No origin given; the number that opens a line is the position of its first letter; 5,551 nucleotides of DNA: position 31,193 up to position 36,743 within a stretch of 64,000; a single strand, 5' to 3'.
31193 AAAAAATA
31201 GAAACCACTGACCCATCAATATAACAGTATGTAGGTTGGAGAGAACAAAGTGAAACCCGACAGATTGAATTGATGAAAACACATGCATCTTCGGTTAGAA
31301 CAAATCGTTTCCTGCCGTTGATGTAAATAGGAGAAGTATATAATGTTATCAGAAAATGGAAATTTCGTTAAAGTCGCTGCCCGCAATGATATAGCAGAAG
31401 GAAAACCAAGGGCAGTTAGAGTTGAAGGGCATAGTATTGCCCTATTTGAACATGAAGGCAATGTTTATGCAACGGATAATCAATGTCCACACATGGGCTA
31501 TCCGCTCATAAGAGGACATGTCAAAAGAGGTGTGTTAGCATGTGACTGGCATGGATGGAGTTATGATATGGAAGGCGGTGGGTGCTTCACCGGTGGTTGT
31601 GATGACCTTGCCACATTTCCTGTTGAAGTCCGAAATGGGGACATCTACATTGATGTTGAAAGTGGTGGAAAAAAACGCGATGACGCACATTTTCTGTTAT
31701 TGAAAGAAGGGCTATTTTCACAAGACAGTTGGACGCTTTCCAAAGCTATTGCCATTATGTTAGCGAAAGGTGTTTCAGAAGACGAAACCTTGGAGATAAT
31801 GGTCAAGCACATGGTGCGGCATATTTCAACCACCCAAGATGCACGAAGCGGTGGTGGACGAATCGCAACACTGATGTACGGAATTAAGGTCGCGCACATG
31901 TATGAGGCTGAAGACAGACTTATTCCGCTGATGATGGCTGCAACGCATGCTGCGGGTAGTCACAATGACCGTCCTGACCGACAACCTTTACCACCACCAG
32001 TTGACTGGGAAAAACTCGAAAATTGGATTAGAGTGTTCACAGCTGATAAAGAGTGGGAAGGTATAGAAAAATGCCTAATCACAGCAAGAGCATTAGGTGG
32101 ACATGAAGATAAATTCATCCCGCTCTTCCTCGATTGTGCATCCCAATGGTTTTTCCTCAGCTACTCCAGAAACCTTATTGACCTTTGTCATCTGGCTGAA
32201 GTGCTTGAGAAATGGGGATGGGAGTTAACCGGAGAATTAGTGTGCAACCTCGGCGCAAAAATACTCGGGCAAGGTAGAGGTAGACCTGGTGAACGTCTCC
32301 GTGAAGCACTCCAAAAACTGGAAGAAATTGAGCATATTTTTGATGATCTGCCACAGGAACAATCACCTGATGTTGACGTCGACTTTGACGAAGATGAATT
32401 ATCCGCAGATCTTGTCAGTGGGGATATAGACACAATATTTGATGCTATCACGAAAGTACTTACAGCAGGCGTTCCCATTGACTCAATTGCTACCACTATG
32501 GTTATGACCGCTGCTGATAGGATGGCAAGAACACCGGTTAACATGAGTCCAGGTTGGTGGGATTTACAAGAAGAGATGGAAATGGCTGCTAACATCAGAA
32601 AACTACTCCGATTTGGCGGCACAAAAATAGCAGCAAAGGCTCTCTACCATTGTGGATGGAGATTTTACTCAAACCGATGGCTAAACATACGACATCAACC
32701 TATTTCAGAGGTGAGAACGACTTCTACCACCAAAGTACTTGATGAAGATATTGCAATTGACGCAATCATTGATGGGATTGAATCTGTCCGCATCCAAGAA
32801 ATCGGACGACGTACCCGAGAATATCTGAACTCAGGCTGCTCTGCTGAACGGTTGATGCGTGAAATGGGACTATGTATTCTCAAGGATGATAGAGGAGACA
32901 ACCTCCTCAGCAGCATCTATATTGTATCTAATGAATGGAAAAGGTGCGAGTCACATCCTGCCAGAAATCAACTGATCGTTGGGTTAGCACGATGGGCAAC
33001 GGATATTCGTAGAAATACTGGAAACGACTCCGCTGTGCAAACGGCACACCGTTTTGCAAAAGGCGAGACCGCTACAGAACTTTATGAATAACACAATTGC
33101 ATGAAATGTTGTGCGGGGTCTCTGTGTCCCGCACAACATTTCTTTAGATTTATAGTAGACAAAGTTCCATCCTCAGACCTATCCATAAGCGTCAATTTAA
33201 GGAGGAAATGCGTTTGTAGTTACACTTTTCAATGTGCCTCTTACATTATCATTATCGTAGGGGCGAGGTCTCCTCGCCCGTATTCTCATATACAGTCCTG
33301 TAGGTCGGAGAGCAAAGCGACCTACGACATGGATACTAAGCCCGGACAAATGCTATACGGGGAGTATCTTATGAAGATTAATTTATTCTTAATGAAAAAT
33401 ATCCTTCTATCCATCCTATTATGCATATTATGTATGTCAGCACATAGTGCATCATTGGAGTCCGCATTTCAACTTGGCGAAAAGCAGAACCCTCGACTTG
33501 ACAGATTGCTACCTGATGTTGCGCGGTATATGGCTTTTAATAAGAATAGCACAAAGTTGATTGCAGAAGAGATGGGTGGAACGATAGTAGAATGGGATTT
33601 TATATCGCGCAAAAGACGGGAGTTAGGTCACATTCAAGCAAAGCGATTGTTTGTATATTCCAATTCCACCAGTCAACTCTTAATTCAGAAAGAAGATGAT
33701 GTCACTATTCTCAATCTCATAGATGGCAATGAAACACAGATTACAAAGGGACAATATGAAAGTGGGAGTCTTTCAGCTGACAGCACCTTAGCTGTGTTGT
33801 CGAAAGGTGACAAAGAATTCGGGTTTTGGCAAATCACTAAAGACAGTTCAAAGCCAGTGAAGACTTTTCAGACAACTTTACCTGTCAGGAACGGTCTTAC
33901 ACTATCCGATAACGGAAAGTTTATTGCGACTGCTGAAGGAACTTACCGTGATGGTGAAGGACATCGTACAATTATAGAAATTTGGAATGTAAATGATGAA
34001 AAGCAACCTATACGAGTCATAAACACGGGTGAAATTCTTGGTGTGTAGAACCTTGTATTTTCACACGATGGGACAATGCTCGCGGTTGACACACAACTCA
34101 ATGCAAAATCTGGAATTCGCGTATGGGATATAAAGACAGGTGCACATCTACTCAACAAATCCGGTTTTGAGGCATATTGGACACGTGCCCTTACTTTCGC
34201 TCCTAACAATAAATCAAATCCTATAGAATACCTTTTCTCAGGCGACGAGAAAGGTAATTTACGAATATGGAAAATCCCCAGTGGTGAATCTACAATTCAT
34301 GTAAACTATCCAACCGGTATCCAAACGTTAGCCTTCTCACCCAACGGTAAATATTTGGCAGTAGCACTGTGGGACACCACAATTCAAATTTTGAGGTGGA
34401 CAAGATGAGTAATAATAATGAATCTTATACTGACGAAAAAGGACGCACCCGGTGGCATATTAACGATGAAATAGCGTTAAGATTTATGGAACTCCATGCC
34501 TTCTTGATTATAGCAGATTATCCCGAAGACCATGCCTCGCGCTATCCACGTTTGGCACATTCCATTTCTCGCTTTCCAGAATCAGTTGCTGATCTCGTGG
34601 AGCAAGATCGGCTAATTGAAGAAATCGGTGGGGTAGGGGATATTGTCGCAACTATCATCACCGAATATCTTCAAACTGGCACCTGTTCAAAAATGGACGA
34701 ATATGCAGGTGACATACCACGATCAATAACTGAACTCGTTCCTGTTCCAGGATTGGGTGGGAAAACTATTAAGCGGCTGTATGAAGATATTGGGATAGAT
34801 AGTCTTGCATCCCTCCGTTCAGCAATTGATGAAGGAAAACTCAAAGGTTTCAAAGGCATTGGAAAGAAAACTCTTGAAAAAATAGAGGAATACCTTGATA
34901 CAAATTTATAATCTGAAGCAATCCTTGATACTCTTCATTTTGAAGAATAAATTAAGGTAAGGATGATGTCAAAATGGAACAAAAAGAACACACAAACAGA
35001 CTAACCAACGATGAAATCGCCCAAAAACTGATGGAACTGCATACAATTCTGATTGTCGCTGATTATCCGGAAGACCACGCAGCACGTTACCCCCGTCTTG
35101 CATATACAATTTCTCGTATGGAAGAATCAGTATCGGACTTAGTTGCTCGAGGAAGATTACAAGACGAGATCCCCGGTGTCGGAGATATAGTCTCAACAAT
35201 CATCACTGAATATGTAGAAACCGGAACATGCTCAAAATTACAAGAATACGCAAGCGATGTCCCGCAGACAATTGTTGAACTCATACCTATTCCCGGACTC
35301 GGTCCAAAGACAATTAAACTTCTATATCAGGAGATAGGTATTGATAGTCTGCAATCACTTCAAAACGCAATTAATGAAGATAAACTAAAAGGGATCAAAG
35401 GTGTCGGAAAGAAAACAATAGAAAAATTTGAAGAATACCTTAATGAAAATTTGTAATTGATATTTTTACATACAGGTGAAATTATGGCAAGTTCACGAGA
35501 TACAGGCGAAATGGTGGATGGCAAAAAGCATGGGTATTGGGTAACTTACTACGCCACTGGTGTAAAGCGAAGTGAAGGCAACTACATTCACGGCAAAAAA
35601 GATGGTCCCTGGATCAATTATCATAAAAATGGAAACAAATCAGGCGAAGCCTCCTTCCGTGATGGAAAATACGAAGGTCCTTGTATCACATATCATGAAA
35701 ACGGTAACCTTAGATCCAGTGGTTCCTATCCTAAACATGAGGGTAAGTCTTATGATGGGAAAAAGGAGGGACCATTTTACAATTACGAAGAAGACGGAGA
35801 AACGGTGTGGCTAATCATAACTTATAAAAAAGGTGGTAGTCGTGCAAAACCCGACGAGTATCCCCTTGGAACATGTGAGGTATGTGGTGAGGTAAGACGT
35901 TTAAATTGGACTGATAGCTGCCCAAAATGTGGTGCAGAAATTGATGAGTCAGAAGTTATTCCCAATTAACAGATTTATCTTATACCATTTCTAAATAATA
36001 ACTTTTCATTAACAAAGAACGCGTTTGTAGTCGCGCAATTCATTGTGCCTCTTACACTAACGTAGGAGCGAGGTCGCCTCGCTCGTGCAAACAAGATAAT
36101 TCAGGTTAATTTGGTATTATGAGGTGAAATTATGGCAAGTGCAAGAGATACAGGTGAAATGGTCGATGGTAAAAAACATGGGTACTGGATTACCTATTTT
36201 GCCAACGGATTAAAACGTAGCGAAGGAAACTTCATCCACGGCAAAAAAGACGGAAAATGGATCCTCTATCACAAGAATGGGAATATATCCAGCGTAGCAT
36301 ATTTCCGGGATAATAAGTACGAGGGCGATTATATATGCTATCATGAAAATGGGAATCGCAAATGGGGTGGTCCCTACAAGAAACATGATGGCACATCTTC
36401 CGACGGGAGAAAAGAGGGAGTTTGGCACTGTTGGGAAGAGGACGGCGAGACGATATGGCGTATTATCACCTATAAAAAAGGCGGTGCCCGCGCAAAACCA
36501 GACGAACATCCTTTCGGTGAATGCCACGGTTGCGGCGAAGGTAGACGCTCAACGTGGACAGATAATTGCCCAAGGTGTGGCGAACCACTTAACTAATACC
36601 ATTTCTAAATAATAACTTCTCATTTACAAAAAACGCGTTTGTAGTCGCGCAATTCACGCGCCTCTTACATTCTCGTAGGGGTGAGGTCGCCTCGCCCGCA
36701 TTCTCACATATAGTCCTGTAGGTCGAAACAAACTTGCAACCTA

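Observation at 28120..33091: Rieske-fusion / ankyrin / Rieske-fusion cassette with an unassigned 470-aa domain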

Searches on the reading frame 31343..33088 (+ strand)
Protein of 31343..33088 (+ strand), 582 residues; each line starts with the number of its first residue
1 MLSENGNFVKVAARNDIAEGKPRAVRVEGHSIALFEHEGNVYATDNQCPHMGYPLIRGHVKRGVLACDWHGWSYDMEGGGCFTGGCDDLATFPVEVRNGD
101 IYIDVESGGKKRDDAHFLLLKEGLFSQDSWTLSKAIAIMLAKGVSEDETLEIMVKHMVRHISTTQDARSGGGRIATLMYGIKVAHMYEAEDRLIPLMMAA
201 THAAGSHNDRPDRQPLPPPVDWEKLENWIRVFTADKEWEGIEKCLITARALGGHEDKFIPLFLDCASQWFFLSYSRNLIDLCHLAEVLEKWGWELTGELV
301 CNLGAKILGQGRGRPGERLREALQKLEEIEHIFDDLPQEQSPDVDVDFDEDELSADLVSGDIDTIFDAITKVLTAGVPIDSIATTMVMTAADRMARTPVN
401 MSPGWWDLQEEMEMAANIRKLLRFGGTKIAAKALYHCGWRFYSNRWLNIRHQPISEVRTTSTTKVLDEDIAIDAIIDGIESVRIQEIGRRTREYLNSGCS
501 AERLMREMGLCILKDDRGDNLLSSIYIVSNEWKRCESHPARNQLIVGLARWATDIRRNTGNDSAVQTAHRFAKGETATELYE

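Call 3: search_protein_families(library=pfam, proteins=[window:31343-33088:+], max_evalue=1)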
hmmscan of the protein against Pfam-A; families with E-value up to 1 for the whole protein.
window:31343-33088:+ (582 aa): 3 families
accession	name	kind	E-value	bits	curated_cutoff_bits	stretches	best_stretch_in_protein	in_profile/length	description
PF00355.32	Rieske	-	7.4e-20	71.1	20.3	1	8-84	2-78/88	Rieske [2Fe-2S] domain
PF13806.12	Rieske_2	-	1.2e-11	44.9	27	1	7-103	1-103/104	Rieske-like [2Fe-2S] domain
PF22543.2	Rieske_4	-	0.0005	20.8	28.4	1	10-76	2-72/119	Soluble Rieske-type ferredoxin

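Call 4: search_protein_families(library=ncbifam, proteins=[window:31343-33088:+], max_evalue=1)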
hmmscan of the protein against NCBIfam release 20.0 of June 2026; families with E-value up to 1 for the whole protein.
window:31343-33088:+ (582 aa): 7 families
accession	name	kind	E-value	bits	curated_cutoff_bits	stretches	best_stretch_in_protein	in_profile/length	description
TIGR02378.1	nirD_assim_sml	equivalog_domain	3.9e-13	49.4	74.65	1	9-104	3-104/105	nitrite reductase small subunit NirD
NF007422.0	PRK09965.1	equivalog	9.4e-12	44.9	113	1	11-107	6-102/106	bifunctional 3-phenylpropionate/cinnamic acid dioxygenase ferredoxin subunit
NF042948.2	3PPDioc_HcaC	equivalog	3.5e-11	43.3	150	1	9-106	4-103/105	3-phenylpropionate/cinnamic acid dioxygenase ferredoxin subunit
NF041683.1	ant_diox_AndAb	equivalog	2e-10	40.8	150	1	8-104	2-99/100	anthranilate 1,2-dioxygenase ferredoxin subunit AndAb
NF052579.1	BetMthstMoxSdmAMthl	equivalog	4.7e-10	39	600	1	4-78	13-89/351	4beta-methylsterol monooxygenase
TIGR02377.1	MocE_fam_FeS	subfamily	2e-08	34.1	136.15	1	8-105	2-101/101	MocE family 2Fe-2S type ferredoxin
NF058607.1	GlBtMonoOxGbcA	equivalog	0.0022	16.5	670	1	32-85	81-136/420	glycine betaine monooxygenase oxygenase subunit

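Call 11: find_homologous_proteins(query=window:31343-33088:+)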
Query window:31343-33088:+ (582 aa): 784 proteins with E <= 0.001 among 8000 candidates; the best 120 are listed.
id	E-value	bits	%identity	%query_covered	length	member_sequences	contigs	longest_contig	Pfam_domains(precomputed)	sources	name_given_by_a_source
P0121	0.0e+0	1240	90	100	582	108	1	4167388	PF00355.33,PF13806.13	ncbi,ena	-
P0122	0.0e+0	1231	89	100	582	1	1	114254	PF00355.33,PF13806.13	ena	-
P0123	0.0e+0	1209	86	100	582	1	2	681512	PF00355.33,PF13806.13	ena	-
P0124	0.0e+0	1200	87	100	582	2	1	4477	PF00355.33,PF13806.13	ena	-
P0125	0.0e+0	1191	86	100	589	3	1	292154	PF00355.33,PF13806.13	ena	-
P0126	0.0e+0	1180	85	100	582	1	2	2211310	PF00355.33,PF13806.13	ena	-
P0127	0.0e+0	1178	85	100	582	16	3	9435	PF00355.33,PF13806.13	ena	-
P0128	0.0e+0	1176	85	100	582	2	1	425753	PF00355.33,PF13806.13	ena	-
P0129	0.0e+0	1169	84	100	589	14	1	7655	PF00355.33,PF13806.13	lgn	-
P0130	0.0e+0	1159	84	100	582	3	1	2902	PF00355.33,PF13806.13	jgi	jgi:nitrite reductase/ring-hydroxylating ferredoxin subunit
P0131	0.0e+0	1157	83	100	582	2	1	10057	PF00355.33,PF13806.13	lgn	-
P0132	0.0e+0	1127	81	100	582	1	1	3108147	PF00355.33,PF13806.13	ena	-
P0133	0.0e+0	1126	82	100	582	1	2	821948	PF00355.33,PF13806.13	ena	-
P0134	0.0e+0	1125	81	100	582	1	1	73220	PF00355.33,PF13806.13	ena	-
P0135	0.0e+0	1125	81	100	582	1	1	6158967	PF00355.33,PF13806.13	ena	-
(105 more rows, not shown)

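Call 77: search_protein_families(library=pfam, proteins=[window:31661-33088:+], max_evalue=10)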
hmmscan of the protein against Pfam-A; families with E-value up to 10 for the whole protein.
window:31661-33088:+ (476 aa): 0 families

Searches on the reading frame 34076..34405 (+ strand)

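Call 70: search_protein_families(library=pfam, proteins=[window:34076-34405:+], max_evalue=0.001)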
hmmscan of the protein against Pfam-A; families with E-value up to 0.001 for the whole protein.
window:34076-34405:+ (110 aa): 12 families
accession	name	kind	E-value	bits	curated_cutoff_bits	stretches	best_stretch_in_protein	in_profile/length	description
PF25174.1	Beta-prop_THOC3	-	1.3e-08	34.6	305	1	11-105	109-197/272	THOC3 beta-propeller domain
PF00400.38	WD40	-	8.7e-08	32.8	27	0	80-105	12-37/39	WD domain, G-beta repeat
PF25173.1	Beta-prop_WDR3_1st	-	5e-07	30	154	1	11-105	8-97/184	WDR3 first beta-propeller domain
PF23414.1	Beta-prop_EML_2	-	5e-07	29.8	90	1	14-108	22-110/266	Echinoderm microtubule-associated protein second beta-propeller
PF24814.1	WD40_Prp19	-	6.9e-07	29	320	1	10-105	155-244/281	Prp19 WD40 domain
PF24817.1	WD40_WDHD1_1st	-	1.2e-05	25.1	109.9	0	82-105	225-248/291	WDHD1 first WD40 domain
PF25175.1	Beta-prop_WDR5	-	1.9e-05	24.5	250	1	13-107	117-207/296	WDR5 beta-propeller domain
PF23393.2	Beta-prop_WDR90_POC16_2nd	-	2.3e-05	24.2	60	1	11-97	15-96/291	WDR90/POC16, second beta-propeller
PF24805.1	EIF3I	-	0.00021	21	200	0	51-98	65-112/324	EIF3I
PF12894.13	ANAPC4_WD40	-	0.00031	21.3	22.9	0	63-106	28-65/91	Anaphase-promoting complex subunit 4 WD40 domain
PF25168.1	Beta-prop_WDR36-Utp21_2nd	-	0.00057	19.7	84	0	51-101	253-303/335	WDR36/Utp21 second beta-propeller domain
PF24807.1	WD40_CDC20-Fz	-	0.00099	18.9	200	0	14-105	159-247/292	CDC20/Fizzy WD40 domain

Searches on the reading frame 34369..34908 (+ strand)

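Call 70: search_protein_families(library=pfam, proteins=[window:34369-34908:+], max_evalue=0.001)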
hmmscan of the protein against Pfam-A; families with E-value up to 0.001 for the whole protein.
window:34369-34908:+ (180 aa): 3 families
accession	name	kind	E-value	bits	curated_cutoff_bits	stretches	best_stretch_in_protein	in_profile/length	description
PF14716.13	HHH_8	-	3.4e-11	43.8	30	1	32-106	3-73/73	Helix-hairpin-helix domain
PF14520.12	HHH_5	-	5.3e-10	40.1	27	1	122-172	3-51/57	Helix-hairpin-helix domain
PF00633.29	HHH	-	0.0002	21.5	24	0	112-137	2-27/30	Helix-hairpin-helix motif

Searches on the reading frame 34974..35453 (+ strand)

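Call 70: search_protein_families(library=pfam, proteins=[window:34974-35453:+], max_evalue=0.001)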
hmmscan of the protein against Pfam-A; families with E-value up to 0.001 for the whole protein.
window:34974-35453:+ (160 aa): 4 families
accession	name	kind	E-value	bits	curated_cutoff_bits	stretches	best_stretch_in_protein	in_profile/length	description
PF14716.13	HHH_8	-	9.8e-11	42.3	30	0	11-86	2-73/73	Helix-hairpin-helix domain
PF14520.12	HHH_5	-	3.8e-10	40.5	27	1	102-151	3-50/57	Helix-hairpin-helix domain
PF00633.29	HHH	-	8.1e-06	25.9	24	0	132-151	7-26/30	Helix-hairpin-helix motif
PF12826.13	HHH_2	-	6.4e-05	23.5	27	0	106-158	8-57/64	Helix-hairpin-helix motif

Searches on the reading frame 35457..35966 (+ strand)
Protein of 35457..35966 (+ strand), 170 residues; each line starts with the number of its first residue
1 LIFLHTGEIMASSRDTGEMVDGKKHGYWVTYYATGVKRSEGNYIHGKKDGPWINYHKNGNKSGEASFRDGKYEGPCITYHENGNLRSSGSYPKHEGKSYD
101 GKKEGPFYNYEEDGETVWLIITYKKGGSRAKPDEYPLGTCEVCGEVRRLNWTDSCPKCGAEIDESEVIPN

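Call 70: search_protein_families(library=pfam, proteins=[window:35457-35966:+], max_evalue=0.001)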
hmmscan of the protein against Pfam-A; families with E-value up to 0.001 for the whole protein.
window:35457-35966:+ (170 aa): 1 family
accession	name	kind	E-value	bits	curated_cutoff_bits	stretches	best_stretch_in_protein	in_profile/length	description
PF07661.19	MORN_2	-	9.3e-10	38.1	29.6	0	73-91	2-20/22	MORN repeat variant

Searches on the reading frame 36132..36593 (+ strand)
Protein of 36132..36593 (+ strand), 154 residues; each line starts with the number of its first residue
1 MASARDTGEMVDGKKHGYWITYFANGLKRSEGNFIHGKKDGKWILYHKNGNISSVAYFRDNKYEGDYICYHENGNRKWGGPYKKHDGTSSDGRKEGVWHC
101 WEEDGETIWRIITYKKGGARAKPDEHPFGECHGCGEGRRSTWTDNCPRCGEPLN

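Call 70: search_protein_families(library=pfam, proteins=[window:36132-36593:+], max_evalue=0.001)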
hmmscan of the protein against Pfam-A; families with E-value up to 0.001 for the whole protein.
window:36132-36593:+ (154 aa): 1 family
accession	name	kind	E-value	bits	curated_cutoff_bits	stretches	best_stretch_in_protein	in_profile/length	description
PF07661.19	MORN_2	-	1.3e-06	28.4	29.6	0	39-59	1-21/22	MORN repeat variant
